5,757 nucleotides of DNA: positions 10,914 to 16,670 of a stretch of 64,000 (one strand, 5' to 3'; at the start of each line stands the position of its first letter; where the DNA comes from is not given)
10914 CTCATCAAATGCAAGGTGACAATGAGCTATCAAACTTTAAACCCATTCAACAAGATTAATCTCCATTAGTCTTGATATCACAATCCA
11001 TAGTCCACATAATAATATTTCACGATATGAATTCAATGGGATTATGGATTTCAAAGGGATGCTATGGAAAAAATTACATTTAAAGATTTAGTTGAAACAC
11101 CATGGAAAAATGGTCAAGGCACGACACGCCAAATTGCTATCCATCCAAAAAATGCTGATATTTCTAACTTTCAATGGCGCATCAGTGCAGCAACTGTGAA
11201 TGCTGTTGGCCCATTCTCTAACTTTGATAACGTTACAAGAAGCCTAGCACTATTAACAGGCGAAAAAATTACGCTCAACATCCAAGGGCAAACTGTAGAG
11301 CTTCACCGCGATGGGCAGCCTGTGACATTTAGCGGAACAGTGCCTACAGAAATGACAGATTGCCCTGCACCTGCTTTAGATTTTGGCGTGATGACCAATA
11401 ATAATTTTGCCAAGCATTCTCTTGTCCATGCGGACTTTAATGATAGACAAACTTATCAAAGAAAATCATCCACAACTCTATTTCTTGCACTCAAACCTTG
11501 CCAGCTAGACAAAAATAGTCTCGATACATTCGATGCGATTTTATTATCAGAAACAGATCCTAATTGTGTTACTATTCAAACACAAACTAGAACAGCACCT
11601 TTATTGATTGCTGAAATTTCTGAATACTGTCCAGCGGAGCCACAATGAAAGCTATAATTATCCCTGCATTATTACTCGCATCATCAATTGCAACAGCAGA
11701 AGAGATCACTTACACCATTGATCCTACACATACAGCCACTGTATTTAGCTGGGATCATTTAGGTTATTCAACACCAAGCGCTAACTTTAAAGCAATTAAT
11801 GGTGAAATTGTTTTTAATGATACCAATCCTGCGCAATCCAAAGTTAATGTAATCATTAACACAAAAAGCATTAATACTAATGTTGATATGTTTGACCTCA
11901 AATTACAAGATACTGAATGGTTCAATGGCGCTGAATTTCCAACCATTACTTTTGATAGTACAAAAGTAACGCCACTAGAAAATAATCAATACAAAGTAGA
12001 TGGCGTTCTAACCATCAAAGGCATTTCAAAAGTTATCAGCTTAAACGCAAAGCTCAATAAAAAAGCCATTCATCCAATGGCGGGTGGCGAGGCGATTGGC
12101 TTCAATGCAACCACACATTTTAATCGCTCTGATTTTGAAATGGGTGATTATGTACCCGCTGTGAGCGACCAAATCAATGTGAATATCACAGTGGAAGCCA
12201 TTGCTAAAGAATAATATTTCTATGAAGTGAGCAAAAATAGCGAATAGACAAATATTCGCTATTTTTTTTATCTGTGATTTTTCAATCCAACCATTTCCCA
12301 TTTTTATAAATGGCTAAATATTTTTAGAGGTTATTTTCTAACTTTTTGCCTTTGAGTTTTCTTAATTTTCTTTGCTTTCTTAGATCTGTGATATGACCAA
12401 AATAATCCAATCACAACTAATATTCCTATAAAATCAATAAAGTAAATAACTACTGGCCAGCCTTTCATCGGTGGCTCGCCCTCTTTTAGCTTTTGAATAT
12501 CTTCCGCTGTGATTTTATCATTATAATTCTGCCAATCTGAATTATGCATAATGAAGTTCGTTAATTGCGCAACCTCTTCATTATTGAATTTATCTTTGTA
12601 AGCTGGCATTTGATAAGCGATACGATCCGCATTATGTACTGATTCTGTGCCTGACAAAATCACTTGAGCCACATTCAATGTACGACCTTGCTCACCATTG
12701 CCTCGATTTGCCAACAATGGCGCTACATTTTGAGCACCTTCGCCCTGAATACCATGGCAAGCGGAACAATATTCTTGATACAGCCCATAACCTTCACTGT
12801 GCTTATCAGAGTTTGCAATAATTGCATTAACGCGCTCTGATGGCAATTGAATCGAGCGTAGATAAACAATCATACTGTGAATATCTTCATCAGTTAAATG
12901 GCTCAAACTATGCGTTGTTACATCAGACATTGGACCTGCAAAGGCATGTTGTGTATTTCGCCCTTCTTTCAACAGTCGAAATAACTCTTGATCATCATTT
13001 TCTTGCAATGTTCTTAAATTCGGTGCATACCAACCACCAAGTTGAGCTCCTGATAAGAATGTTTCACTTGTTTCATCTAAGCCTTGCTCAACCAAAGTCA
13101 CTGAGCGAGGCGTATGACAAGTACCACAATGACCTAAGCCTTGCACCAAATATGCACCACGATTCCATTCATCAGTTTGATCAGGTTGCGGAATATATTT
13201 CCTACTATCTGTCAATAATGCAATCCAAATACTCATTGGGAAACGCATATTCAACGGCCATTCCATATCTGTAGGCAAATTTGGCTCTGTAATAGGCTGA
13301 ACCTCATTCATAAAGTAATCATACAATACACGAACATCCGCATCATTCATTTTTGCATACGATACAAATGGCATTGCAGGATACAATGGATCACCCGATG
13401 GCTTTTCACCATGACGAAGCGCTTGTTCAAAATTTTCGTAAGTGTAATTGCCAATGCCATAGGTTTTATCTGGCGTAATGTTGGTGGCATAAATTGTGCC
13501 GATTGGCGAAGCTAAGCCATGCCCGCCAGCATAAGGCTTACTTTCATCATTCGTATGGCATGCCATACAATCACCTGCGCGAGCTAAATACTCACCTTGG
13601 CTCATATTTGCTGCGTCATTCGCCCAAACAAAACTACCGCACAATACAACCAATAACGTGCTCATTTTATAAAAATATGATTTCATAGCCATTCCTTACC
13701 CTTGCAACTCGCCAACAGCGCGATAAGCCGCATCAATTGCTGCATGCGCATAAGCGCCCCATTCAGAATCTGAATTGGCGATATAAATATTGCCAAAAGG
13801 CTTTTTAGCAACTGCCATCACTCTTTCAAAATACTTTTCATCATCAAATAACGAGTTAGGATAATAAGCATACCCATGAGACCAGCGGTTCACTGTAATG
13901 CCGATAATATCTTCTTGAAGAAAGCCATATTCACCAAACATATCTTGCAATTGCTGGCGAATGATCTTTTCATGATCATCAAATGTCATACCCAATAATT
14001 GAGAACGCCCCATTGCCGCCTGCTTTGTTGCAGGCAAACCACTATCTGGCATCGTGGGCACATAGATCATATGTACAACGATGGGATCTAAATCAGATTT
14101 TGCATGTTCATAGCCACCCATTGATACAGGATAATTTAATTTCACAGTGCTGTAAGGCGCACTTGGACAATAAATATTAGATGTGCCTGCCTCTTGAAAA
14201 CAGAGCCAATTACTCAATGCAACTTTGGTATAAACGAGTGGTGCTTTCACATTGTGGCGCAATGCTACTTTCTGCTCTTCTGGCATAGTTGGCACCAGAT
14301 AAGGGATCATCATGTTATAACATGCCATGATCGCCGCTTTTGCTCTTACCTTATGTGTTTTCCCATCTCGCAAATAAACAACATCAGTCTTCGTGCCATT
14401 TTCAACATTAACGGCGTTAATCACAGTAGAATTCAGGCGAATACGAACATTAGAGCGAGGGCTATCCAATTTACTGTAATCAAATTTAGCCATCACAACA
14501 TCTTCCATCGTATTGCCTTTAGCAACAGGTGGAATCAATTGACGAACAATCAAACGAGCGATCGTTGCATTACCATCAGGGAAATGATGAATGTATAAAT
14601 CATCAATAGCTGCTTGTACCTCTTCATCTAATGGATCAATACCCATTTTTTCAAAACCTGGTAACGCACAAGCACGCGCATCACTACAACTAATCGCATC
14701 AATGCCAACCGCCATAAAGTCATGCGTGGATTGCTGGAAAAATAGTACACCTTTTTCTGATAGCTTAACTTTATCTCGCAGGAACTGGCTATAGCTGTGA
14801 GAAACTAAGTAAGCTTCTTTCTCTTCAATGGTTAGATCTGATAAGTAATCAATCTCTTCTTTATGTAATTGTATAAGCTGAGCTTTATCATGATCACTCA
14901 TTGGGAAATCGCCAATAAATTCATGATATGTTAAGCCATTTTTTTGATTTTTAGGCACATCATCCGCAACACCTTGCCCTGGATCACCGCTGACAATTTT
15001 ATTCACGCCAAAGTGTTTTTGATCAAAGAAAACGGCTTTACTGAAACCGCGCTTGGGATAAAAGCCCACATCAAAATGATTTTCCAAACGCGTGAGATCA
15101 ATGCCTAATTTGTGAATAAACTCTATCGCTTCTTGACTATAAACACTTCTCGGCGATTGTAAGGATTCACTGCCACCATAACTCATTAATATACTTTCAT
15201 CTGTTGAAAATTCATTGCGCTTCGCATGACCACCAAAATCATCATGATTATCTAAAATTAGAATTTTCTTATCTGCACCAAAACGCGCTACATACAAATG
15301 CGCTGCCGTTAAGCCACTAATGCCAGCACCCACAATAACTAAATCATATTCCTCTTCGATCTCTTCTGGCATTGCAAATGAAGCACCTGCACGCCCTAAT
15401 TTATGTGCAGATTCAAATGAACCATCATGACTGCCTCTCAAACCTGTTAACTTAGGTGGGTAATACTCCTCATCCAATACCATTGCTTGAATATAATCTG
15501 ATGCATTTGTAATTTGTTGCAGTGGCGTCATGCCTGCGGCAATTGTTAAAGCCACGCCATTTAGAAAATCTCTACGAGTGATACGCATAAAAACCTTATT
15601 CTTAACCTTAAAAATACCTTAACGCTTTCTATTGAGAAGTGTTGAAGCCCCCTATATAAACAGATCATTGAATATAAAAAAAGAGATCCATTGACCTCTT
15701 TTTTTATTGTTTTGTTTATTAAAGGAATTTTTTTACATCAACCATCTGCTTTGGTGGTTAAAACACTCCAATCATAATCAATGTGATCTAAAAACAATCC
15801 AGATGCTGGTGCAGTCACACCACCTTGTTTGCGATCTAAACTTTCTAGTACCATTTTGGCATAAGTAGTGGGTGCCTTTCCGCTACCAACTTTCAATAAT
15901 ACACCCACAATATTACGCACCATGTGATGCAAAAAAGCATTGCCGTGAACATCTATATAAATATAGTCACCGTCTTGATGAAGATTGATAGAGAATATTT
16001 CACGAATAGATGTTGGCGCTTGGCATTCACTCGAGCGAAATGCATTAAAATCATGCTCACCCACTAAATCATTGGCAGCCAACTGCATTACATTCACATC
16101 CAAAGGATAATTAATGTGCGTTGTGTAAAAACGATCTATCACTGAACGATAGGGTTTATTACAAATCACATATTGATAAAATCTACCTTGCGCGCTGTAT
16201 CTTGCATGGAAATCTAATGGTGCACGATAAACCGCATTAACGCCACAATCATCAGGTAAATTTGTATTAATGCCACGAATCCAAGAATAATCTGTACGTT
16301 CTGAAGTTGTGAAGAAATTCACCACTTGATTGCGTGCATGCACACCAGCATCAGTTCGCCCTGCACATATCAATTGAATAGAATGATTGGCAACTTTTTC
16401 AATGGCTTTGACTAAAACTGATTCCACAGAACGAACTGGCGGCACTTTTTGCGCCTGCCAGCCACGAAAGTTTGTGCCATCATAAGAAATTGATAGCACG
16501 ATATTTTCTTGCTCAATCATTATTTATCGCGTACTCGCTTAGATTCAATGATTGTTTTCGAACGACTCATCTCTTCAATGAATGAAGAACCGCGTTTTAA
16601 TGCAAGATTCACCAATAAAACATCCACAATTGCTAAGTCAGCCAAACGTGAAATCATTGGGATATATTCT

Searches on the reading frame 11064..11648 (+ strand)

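Call 49: search_protein_families(library=pfam, proteins=[window:11064-11648:+], max_evalue=0.00001)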
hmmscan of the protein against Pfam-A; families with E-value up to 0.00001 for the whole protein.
window:11064-11648:+ (194 aa): 1 family
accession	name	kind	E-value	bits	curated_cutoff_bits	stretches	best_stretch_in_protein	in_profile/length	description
PF05962.17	HutD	-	3.6e-38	132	25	1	7-174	2-176/181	HutD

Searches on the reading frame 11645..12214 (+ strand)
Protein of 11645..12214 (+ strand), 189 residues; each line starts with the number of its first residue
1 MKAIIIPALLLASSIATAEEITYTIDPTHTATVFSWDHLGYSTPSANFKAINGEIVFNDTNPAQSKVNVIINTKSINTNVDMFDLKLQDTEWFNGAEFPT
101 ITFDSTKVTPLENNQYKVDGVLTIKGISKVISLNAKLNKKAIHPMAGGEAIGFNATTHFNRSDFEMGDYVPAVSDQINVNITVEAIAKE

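Call 13: search_protein_families(library=pfam, proteins=[window:11645-12214:+], max_evalue=0.00001)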
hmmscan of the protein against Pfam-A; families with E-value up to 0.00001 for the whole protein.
window:11645-12214:+ (189 aa): 1 family
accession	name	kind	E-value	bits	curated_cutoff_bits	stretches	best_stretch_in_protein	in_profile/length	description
PF04264.18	YceI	-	2e-39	135.8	23.7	1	23-185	1-150/150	YceI-like domain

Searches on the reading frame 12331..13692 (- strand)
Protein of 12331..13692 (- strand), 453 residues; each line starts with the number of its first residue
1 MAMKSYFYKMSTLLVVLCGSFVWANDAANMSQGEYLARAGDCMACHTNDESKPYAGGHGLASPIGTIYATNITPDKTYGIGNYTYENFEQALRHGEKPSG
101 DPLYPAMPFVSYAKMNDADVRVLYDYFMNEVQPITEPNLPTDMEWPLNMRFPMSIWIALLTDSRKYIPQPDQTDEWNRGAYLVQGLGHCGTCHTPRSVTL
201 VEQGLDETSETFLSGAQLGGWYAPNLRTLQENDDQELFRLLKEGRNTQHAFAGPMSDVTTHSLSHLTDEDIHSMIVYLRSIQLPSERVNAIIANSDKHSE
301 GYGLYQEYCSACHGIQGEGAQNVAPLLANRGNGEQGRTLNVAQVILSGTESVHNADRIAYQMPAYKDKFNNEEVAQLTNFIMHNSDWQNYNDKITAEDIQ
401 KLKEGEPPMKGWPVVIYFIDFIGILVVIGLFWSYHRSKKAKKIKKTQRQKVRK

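Call 13: search_protein_families(library=pfam, proteins=[window:12331-13692:-], max_evalue=0.00001)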
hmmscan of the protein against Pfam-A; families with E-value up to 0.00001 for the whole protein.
window:12331-13692:- (453 aa): 2 families
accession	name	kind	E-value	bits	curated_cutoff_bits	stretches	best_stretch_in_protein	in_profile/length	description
PF00034.26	Cytochrom_C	-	3.9e-20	73.4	21.3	1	300-383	3-88/90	Cytochrome c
PF13442.11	Cytochrome_CBB3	-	4e-19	69.1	27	1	299-381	4-68/68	Cytochrome C oxidase, cbb3-type, subunit III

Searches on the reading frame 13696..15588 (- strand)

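Call 13: search_protein_families(library=pfam, proteins=[window:13696-15588:-], max_evalue=0.00001)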
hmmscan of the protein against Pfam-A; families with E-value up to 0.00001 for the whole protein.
window:13696-15588:- (630 aa): 1 family
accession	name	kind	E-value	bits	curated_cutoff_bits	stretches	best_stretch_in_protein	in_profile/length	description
PF13450.12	NAD_binding_8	-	3.9e-10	40.3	21.9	1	85-138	1-48/68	NAD(P)-binding Rossmann-like domain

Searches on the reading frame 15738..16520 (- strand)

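Call 13: search_protein_families(library=pfam, proteins=[window:15738-16520:-], max_evalue=0.00001)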
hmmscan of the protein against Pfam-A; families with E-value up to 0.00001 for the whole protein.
window:15738-16520:- (260 aa): 1 family
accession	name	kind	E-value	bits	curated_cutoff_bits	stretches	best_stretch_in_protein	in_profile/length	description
PF01416.25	PseudoU_synth_1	-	2.5e-45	153.8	23.3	2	148-250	1-108/108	tRNA pseudouridine synthase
